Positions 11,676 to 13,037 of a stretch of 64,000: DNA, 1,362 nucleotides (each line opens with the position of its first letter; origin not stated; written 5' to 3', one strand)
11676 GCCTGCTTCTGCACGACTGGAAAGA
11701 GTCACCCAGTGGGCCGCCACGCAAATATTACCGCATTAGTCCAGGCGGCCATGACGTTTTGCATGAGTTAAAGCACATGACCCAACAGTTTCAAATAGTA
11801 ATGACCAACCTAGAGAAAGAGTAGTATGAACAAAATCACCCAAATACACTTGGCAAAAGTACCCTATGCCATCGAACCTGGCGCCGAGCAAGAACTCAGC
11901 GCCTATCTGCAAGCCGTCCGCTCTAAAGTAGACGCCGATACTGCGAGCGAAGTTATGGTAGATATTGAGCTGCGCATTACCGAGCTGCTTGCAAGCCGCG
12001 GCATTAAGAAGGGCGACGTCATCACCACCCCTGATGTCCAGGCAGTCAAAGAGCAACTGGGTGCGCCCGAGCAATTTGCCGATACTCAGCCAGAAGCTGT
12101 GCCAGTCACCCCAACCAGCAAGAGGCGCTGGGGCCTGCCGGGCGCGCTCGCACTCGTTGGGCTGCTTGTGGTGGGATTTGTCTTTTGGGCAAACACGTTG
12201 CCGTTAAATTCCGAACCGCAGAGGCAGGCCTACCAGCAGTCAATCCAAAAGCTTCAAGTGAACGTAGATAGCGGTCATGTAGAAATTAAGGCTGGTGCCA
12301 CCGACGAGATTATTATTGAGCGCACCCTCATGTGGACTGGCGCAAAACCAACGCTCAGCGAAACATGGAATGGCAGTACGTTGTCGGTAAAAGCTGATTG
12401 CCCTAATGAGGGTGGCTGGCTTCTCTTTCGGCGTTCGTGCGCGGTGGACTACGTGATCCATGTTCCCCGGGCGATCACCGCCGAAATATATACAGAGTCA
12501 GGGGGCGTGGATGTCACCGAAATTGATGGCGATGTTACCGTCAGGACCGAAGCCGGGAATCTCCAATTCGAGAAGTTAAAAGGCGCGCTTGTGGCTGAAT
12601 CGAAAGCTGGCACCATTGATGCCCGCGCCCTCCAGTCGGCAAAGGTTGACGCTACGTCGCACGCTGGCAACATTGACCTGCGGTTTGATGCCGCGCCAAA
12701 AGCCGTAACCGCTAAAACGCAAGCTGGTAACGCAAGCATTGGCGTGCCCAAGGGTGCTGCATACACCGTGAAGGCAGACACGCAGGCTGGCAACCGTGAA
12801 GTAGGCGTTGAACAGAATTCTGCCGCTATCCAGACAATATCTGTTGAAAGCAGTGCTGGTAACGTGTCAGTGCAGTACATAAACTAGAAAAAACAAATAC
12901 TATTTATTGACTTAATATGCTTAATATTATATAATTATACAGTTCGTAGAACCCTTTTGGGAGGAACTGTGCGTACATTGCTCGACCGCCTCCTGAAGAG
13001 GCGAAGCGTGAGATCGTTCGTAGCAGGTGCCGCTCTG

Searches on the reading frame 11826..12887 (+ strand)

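Call 35: search_protein_families(library=pfam, proteins=[window:11826-12887:+])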
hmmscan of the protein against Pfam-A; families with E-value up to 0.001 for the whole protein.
window:11826-12887:+ (353 aa): 1 family
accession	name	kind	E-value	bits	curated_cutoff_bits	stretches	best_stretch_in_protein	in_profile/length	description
PF13349.12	DUF4097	-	1.4e-11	44.7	22.9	1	220-349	102-246/247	Toastrack DUF4097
